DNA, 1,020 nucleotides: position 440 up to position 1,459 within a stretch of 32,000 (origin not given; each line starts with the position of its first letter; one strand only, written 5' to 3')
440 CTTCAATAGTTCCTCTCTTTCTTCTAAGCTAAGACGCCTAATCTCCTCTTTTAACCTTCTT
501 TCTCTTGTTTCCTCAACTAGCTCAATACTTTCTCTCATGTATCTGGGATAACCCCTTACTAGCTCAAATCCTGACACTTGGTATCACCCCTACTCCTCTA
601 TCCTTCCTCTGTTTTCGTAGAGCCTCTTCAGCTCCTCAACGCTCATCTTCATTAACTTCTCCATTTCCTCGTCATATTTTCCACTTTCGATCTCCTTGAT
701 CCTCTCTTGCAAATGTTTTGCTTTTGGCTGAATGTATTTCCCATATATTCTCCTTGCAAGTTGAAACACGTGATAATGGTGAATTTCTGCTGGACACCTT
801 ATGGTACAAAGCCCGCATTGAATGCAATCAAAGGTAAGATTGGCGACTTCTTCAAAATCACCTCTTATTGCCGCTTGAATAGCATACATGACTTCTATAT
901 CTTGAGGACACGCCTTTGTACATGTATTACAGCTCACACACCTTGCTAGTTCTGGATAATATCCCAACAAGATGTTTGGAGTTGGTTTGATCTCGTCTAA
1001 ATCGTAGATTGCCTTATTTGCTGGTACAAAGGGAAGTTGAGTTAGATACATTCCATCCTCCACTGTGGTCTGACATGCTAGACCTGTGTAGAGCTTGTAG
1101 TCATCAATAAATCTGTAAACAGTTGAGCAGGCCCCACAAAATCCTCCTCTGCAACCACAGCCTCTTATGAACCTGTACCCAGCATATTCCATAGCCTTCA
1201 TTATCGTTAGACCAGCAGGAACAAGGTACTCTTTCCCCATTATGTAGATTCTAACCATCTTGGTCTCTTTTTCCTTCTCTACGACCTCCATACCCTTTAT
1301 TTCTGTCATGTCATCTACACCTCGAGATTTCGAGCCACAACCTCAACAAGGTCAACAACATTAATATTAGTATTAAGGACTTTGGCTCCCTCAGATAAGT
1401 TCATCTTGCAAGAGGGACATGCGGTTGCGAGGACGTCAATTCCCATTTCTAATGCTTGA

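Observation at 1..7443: Eight-gene operon joining a complete HdrABC-MvhD module to a split fumarate-reductase/Tfr-like flavoenzyme, with no hydrogenase partner in view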

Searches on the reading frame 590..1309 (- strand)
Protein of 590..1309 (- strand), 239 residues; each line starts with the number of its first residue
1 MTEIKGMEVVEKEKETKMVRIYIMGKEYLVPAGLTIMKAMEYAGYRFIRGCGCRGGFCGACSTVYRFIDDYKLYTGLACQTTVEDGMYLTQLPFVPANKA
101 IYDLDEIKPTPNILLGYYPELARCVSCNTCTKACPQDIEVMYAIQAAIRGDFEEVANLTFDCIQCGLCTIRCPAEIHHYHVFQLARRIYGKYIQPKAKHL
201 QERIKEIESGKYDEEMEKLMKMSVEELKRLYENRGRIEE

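Call 5: search_protein_families(library=pfam, proteins=[window:590-1309:-], max_evalue=0.01)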
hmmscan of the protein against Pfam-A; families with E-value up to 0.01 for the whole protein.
window:590-1309:- (239 aa): 13 families
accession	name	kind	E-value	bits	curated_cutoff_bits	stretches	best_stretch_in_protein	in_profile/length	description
PF13187.11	Fer4_9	-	3.4e-09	37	27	1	123-175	1-50/52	4Fe-4S dicluster domain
PF13237.11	Fer4_10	-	6.2e-09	36.1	25.5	2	121-173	6-53/53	4Fe-4S dicluster domain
PF13510.11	Fer2_4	-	6.9e-08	32.9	22.8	1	17-89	2-77/82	2Fe-2S iron-sulfur cluster binding domain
PF13534.11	Fer4_17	-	1.9e-07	31.9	22.2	1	140-176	25-60/61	4Fe-4S dicluster domain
PF13183.11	Fer4_8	-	9.2e-07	29.8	27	1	120-176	1-68/68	4Fe-4S dicluster domain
PF12838.12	Fer4_7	-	1.1e-06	29.5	27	1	123-175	1-51/52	4Fe-4S dicluster domain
PF00037.32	Fer4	-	9e-06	25.7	21.1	1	122-137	6-21/24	4Fe-4S binding domain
PF00111.32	Fer2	-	7.1e-05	23.1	21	1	26-83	8-76/77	2Fe-2S iron-sulfur cluster binding domain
PF12800.12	Fer4_4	-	8.3e-05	23.1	24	1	122-136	2-16/17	4Fe-4S binding domain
PF12797.12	Fer4_2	-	0.00072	19.8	24.5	1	120-135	6-21/22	4Fe-4S binding domain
PF13484.11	Fer4_16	-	0.00084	20.5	30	0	123-137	1-15/66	4Fe-4S double cluster binding domain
PF13746.11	Fer4_18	-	0.0011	19.6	27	0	122-145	59-82/114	4Fe-4S dicluster domain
PF14697.11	Fer4_21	-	0.0016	19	35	1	122-174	6-53/59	4Fe-4S dicluster domain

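Call 6: find_encoding_contigs(protein=window:590-1309:-, flank=10000, max_places=6)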
Protein window:590-1309:- (239 aa): 2 contigs read that carry it; 2 places shown.
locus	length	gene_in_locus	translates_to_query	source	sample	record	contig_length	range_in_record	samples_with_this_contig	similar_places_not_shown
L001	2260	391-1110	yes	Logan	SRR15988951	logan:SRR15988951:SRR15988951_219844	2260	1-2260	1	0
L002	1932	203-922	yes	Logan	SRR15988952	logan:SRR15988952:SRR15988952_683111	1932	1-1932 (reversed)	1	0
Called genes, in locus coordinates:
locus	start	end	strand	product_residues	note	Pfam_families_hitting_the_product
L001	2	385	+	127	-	?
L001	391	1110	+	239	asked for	PF13510:Fer2_4, PF13534:Fer4_17 (faint), PF00037:Fer4 (faint), PF13183:Fer4_8 (weak), PF13237:Fer4_10 (weak), PF12838:Fer4_7 (weak), PF13187:Fer4_9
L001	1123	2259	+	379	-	?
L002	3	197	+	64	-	?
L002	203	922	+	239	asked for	PF13510:Fer2_4, PF13534:Fer4_17 (faint), PF00037:Fer4 (faint), PF13183:Fer4_8 (weak), PF13237:Fer4_10 (weak), PF12838:Fer4_7 (weak), PF13187:Fer4_9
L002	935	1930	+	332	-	?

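Call 8: search_protein_families(library=ncbifam, proteins=[L001:1123-2259:+, window:590-1309:-], max_evalue=0.001)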
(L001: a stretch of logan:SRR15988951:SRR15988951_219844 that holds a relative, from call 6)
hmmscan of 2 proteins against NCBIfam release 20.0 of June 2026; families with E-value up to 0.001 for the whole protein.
L001:1123-2259:+ (379 aa): 46 families (the best 25 are shown)
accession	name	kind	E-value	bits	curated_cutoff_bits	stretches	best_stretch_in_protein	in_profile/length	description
NF004900.0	PRK06263.1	equivalog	1.2e-62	212.3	718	1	96-373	6-278/546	fumarate reductase (CoM/CoB) subunit TfrA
TIGR01812.1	sdhA_frdA_Gneg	subfamily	1.4e-54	185.6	567.3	1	99-375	1-269/568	succinate dehydrogenase or fumarate reductase, flavoprotein subunit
TIGR00551.1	nadB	equivalog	7e-53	180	452.75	1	97-377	2-278/489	L-aspartate oxidase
NF005867.0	PRK07804.1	equivalog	5.9e-51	173.3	639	1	96-378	17-305/548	L-aspartate oxidase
NF005978.0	PRK08071.1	equivalog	4.6e-49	167.2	621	1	98-377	4-279/514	L-aspartate oxidase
NF005701.0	PRK07512.1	equivalog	1.3e-48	165.6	528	1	95-377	7-286/516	L-aspartate oxidase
NF005866.0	PRK07803.1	equivalog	1.6e-48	165.3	819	1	96-369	7-289/631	fumarate reductase/succinate dehydrogenase flavoprotein subunit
NF005636.0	PRK07395.1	subfamily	7.1e-47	159.9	723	1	91-372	6-284/560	L-aspartate oxidase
TIGR01813.1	flavo_cyto_c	subfamily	4.5e-46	157.5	285.45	1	99-378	1-287/444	flavocytochrome c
NF004724.0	PRK06069.1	subfamily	5.7e-44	150.3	826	1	97-375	5-278/577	succinate dehydrogenase/fumarate reductase flavoprotein subunit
NF004613.0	PRK05945.1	equivalog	4e-43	147.9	824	1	97-375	3-275/575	succinate dehydrogenase/fumarate reductase flavoprotein subunit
NF004820.0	PRK06175.1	equivalog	4.2e-42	144.5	472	1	97-378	4-275/433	L-aspartate oxidase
NF006567.0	PRK09077.1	equivalog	3.5e-40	137.7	629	1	94-372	5-291/537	L-aspartate oxidase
TIGR01816.1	sdhA_forward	equivalog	5.1e-40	137.2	727.35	1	98-365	3-268/584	succinate dehydrogenase flavoprotein subunit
NF006686.0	PRK09231.1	equivalog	1.2e-37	129.8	854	1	97-363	5-263/598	fumarate reductase (quinol) flavoprotein subunit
NF042982.1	MFR_Fp_SdhA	equivalog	2.6e-35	121.9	1100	1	98-374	48-324/612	8-methylmenaquinol:fumarate reductase flavoprotein subunit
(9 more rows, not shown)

window:590-1309:- (239 aa): 28 families (the best 25 are shown)
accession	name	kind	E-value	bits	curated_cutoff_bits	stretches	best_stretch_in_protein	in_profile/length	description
TIGR01945.1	rnfC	subfamily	9.5e-12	44.2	245.95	1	122-187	363-429/435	RnfABCDGE type electron transport complex subunit C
TIGR00314.1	cdhA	equivalog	1.1e-10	40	781.3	1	121-186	398-463/784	CO dehydrogenase/acetyl-CoA synthase complex subunit alpha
NF003454.1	PRK05035.1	equivalog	1.4e-08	33.7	345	1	121-187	366-433/556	electron transport complex subunit RsxC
NF004898.0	PRK06259.1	equivalog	8.1e-08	31.3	385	0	24-93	17-86/488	fumarate reductase (CoM/CoB) subunit TfrB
TIGR01971.1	NuoI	subfamily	1.2e-07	31.4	113.05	1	114-187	34-109/121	NADH-quinone oxidoreductase, chain I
NF041837.1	rnfC_Methano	equivalog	1.7e-07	30.4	650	1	122-187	358-424/438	Rnf electron transport complex subunit RnfC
NF040763.1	FeFe_hydrog_A6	exception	4e-07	28.8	765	1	121-174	144-202/571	NADH-dependent [FeFe] hydrogenase, group A6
NF007205.0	PRK09626.1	equivalog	6.9e-07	29.2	93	1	122-174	17-68/105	2-oxoglutarate-acceptor oxidoreductase subunit OorD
NF004536.0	PRK05888.1-1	equivalog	2e-06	27.2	212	1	122-175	58-112/180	NADH-quinone oxidoreductase subunit NuoI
NF042909.1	FMH_DH_FwdF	exception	2.2e-06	27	375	1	123-179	16-74/336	tungsten-dependent formylmethanofuran dehydrogenase subunit FwdF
NF004540.0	PRK05888.2-1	equivalog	3.8e-06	26.5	215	1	117-176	41-102/139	NADH-quinone oxidoreductase subunit NuoI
TIGR02512.1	FeFe_hydrog_A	subfamily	1e-05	24.6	405.95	1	121-175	6-65/375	[FeFe] hydrogenase, group A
TIGR00384.1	dhsB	subfamily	1.3e-05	24.8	88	0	122-146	196-220/222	succinate dehydrogenase and fumarate reductase iron-sulfur protein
NF004616.0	PRK05950.1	subfamily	3e-05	23.3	228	0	120-146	202-228/238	succinate dehydrogenase iron-sulfur subunit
TIGR03290.1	CoB_CoM_SS_C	equivalog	4.3e-05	23.5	160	1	122-192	2-78/144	CoB--CoM heterodisulfide reductase subunit C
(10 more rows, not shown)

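Call 9: find_homologous_proteins(query=L001:1123-2259:+, max_evalue=1e-10)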
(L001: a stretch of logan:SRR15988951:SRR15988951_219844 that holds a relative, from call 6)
Query L001:1123-2259:+ (379 aa): 7989 proteins with E <= 1e-10 among 8000 candidates; the best 120 are listed.
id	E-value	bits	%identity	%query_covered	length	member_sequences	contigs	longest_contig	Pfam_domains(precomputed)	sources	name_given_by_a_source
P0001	7.4e-254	859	100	100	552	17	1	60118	PF01266.31,PF00890.31,PF07992.21,PF03486.21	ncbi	-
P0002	1.2e-211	720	81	99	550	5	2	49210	PF00890.31,PF07992.21,PF03486.21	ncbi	-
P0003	1.0e-204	698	80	98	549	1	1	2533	PF00890.31,PF07992.21,PF03486.21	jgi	-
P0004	2.0e-198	677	78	100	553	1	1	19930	PF01266.31,PF00890.31,PF07992.21,PF03486.21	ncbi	-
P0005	9.4e-196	668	76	99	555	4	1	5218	PF00890.31,PF07992.21,PF03486.21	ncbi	-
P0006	1.4e-195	667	75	100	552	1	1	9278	PF00890.31,PF07992.21,PF03486.21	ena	-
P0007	1.7e-195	667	77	100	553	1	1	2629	PF01266.31,PF00890.31,PF07992.21,PF03486.21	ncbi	-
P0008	8.1e-193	658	76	99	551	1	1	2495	PF00890.31,PF07992.21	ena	-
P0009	6.8e-192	655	76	99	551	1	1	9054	PF00890.31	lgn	-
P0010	1.2e-191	655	76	99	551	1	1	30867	PF00890.31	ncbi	ncbi:MAG: FAD-binding protein [Candidatus Asgardarchaeia archaeon]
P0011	7.5e-190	649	74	100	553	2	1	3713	PF01266.31,PF00890.31,PF07992.21,PF03486.21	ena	-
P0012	6.8e-189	646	73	100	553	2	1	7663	PF00890.31,PF07992.21,PF03486.21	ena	-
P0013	4.5e-187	640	74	99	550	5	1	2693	PF00890.31,PF07992.21,PF03486.21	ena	-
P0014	5.3e-187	639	74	99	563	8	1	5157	PF00890.31,PF07992.21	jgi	-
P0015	1.9e-182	624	72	100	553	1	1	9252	PF00890.31,PF07992.21,PF03486.21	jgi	-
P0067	2.3e-174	598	70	99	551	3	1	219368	PF00890.31,PF07992.21,PF03486.21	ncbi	ncbi:MAG: FAD-binding protein [Candidatus Asgardarchaeia archaeon]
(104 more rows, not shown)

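Call 10: search_solved_structures(query=L001:1123-2259:+, max_evalue=0.00001)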
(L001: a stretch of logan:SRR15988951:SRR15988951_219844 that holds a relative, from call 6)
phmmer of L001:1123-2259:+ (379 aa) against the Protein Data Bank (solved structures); distinct sequences matched with E-value up to 0.00001: 54.
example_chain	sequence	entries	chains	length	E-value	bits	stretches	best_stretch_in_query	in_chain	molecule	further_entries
7d6v_A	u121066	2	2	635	4.7e-39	137.5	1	96-369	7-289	Succinate dehydrogenase subunit A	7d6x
1d4c_A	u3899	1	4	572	2.1e-31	112.3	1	94-378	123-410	FLAVOCYTOCHROME C FUMARATE REDUCTASE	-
1d4d_A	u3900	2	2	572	3.8e-31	111.5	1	94-378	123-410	FLAVOCYTOCHROME C FUMARATE REDUCTASE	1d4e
1nek_A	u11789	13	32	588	6.4e-31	110.7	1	97-370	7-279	Succinate dehydrogenase flavoprotein subunit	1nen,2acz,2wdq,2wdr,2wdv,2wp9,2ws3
1ksu_A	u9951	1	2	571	4.7e-30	107.9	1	91-378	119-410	flavocytochrome c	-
1p2h_A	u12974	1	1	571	4.7e-30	107.9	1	91-378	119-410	flavocytochrome c3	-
1kss_A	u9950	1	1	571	4.8e-30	107.9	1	91-378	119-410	flavocytochrome c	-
1p2e_A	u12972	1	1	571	4.8e-30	107.9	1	91-378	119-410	flavocytochrome c3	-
1qjd_A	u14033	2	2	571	4.8e-30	107.9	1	91-378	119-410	FLAVOCYTOCHROME C3 | Fumarate reductase flavoprotein subunit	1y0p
1q9i_A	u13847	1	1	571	5e-30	107.8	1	91-378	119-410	flavocytochrome c3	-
1jry_A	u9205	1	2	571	1.2e-29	106.5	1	91-378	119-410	FLAVOCYTOCHROME C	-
2b7s_A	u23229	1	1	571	1.2e-29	106.5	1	91-378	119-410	Fumarate reductase flavoprotein subunit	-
2b7r_A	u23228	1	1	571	1.3e-29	106.5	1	91-378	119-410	Fumarate reductase flavoprotein subunit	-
8b6g_CA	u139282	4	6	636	1.7e-29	106.1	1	92-370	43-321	Succinate dehydrogenase [ubiquinone] flavoprotein subunit, mitochondrial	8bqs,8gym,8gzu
1jrx_A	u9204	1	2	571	3.3e-29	105.1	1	91-378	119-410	FLAVOCYTOCHROME C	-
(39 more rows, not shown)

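Call 11: find_encoding_contigs(protein=P0001, flank=10000, max_places=4)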
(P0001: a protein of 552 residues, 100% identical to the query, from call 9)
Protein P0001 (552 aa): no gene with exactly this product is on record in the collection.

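Call 13: find_encoding_contigs(protein=P0067, flank=10000, max_places=3)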
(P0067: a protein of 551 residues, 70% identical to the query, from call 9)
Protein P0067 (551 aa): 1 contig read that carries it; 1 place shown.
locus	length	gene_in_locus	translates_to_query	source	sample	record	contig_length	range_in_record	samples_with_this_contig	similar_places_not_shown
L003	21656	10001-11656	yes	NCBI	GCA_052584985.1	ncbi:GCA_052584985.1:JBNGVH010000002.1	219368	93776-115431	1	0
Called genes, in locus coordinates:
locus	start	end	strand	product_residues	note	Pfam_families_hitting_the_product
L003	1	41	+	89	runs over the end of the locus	PF14697:Fer4_21 (faint), PF17179:Fer4_22 (faint), PF13183:Fer4_8 (faint), PF25160:LdpA_Fe-S-bd (weak), PF00037:Fer4 (weak), PF12837:Fer4_6 (weak), PF13237:Fer4_10 (weak), PF12838:Fer4_7, +3 more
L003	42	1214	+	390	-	PF01855:POR_N, PF02780:Transketolase_C (weak), PF17147:PFOR_II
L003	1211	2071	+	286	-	PF02775:TPP_enzyme_C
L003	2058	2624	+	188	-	PF01558:POR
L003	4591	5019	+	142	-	PF02662:FlpD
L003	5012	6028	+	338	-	PF01058:Oxidored_q6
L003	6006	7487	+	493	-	PF27537:HoxH, PF00374:NiFeSe_Hases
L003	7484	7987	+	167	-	PF01750:HycI (weak)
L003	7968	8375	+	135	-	PF13237:Fer4_10 (weak), PF13183:Fer4_8, PF13187:Fer4_9, PF13534:Fer4_17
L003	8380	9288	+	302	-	PF02754:CCG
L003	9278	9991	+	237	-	PF13510:Fer2_4 (weak), PF00111:Fer2 (weak), PF13183:Fer4_8 (faint), PF13534:Fer4_17 (faint), PF00037:Fer4 (faint), PF13237:Fer4_10, PF12838:Fer4_7, PF13187:Fer4_9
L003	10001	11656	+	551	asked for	PF00890:FAD_binding_2, PF03486:HI0933_like (faint), PF07992:Pyr_redox_2 (faint)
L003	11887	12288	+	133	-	-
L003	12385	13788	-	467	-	PF00890:FAD_binding_2 (faint), PF00996:GDI, PF01266:DAO (weak), PF01593:Amino_oxidase, PF03486:HI0933_like (faint), PF07992:Pyr_redox_2 (faint), PF13450:NAD_binding_8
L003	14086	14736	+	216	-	PF21033:RMD1-3 (faint), PF00515:TPR_1 (faint), PF07719:TPR_2 (faint), PF23914:TPR_CcmH_CycH (faint), PF13174:TPR_6 (faint), PF13176:TPR_7 (faint), PF13432:TPR_16 (weak), PF13431:TPR_17 (weak), +4 more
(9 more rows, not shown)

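Call 20: find_related_loci(query=A1, collection=genome_contigs, flank=10000)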
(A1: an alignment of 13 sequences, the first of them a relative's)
Query A1 (552 aa) in genome_contigs; peptide patterns used: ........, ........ (x = any residue, [..] = any of these).
600 stretches matched a pattern (row limit reached: there are more); 598 encode a relative of the query (tblastn E <= 1e-3); the best 80 are kept; 80 distinct loci.
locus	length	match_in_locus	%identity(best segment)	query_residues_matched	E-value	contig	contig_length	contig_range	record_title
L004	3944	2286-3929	75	4-551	0e+0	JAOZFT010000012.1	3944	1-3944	MAG: Thermoproteota archaeon isolate INS_M20_B145 k127_122751, whole genome shotgun sequence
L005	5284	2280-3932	66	9-552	0e+0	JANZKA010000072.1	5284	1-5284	MAG: Candidatus Culexarchaeum nevadense isolate GBS-70-058 Ga0197143_1008004, whole genome shotgun sequence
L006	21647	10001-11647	68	4-552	0e+0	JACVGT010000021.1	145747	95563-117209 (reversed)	MAG: Theionarchaea archaeon isolate SZ_20-22.3 SZ_20-22.3_bin20-22.3_004, whole genome shotgun sequence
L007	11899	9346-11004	63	1-552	0e+0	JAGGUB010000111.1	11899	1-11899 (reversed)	MAG: candidate division WOR-3 bacterium isolate AUK063 PB_MBMC_017_c_000000000103, whole genome shotgun sequence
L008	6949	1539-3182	66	10-552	0e+0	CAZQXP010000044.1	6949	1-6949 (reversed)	MAG TPA_asm: uncultured Thermotogaceae bacterium isolate SRP104967_co1_45 genome assembly, contig: NODE_3656_length_6949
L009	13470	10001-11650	65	4-552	0e+0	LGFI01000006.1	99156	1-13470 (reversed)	MAG: Acetothermia bacterium 64_32 S_OP1_64_33_5, whole genome shotgun sequence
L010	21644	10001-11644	64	4-551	0e+0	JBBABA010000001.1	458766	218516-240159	MAG: Thermoplasmata archaeon isolate SO_2017_GW3_8 scaffold_20_c1_OW296A_2017, whole genome shotgun sequence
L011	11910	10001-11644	65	10-552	0e+0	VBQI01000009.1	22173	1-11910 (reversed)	MAG: Thermoplasmata archaeon isolate M10_bin2222 scaffold812, whole genome shotgun sequence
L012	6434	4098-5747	64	4-552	0e+0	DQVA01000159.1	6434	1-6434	MAG TPA_asm: Candidatus Bipolaricaulota bacterium isolate SZUA-1496 k95_42362, whole genome shotgun sequence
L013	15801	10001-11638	65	7-552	0e+0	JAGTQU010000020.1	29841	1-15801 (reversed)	MAG: Candidatus Bathyarchaeota archaeon isolate QZM_B1_bin_55 QZM_B1_bin_55_scaffold_1380_curated, whole genome shotgun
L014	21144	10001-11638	65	6-551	0e+0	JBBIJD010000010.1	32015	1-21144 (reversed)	MAG: Candidatus Fraserbacteria bacterium isolate ESF170215_bin_154 NODE_317_length_32015_cov_12.948999, whole genome sho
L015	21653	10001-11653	63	1-551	0e+0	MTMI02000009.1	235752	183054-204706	MAG: Candidatus Mnemosynella biddleae isolate JdFR-21 NRA7_88_55_length_235752_cov_36, whole genome shotgun sequence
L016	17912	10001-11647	62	4-552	0e+0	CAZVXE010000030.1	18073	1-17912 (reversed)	MAG TPA_asm: uncultured Thermococci archaeon isolate binchicken_co257_23 genome assembly, contig: NODE_3417_length_18073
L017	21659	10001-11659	62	1-552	0e+0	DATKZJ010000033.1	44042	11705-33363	MAG TPA_asm: Spirochaetota bacterium isolate SMAG_U14242 k141_3346020, whole genome shotgun sequence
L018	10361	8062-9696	65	8-552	0e+0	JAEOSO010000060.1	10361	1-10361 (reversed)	MAG: Candidatus Borrarchaeota archaeon isolate Yap75.bin3.45 contig-145_6198, whole genome shotgun sequence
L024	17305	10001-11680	63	3-551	0e+0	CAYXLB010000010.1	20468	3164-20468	MAG TPA_asm: uncultured Thermoplasmata archaeon isolate SRP144503_co3_221 genome assembly, contig: NODE_434_length_20468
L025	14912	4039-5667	62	10-552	0e+0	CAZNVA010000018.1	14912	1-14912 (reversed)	MAG TPA_asm: uncultured Thermotogae bacterium isolate ERP127260_co1_46 genome assembly, contig: NODE_1781_length_14912_c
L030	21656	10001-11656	59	1-552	0e+0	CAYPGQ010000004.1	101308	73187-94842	MAG TPA_asm: uncultured Eubacteriales bacterium isolate SRP068000_co1_174 genome assembly, contig: NODE_115_length_10130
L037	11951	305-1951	62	3-551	0e+0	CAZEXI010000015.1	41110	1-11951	MAG TPA_asm: uncultured Thermoplasmata archaeon isolate ERP127260_co1_32 genome assembly, contig: NODE_271_length_41110_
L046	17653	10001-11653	59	1-552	0e+0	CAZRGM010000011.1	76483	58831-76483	MAG TPA_asm: uncultured Eubacteriales bacterium isolate SRP067234_co1_329 genome assembly, contig: k99_38087, whole geno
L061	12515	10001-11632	59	9-552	0e+0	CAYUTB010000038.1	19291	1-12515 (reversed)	MAG TPA_asm: uncultured Candidatus Bathyarchaeia archaeon isolate SRP178699_co1_176 genome assembly, contig: NODE_3449_l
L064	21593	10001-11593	61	9-542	0e+0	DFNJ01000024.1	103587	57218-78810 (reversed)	MAG TPA_asm: Firmicutes bacterium UBA3570 UBA3570_contig_12, whole genome shotgun sequence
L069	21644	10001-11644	58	4-552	0e+0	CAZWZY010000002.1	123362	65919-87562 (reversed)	MAG TPA_asm: uncultured Thermoplasmatales archaeon isolate SRP332253_co2_59 genome assembly, contig: NODE_88_length_1233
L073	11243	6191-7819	58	9-552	0e+0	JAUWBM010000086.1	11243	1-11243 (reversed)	MAG: Thermoplasmatota archaeon isolate CSMAG_1320 CSMAG_1320_k141_2274064_length_11243_cov_16.6174, whole genome shotgun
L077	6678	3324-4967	59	4-552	0e+0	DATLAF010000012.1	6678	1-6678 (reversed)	MAG TPA_asm: Thermoplasmatota archaeon isolate SMAG_U14264 k141_2268529, whole genome shotgun sequence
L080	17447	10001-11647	57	4-551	0e+0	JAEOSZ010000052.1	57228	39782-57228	MAG: Candidatus Heimdallarchaeota archaeon isolate YT1_002 k127_18483619, whole genome shotgun sequence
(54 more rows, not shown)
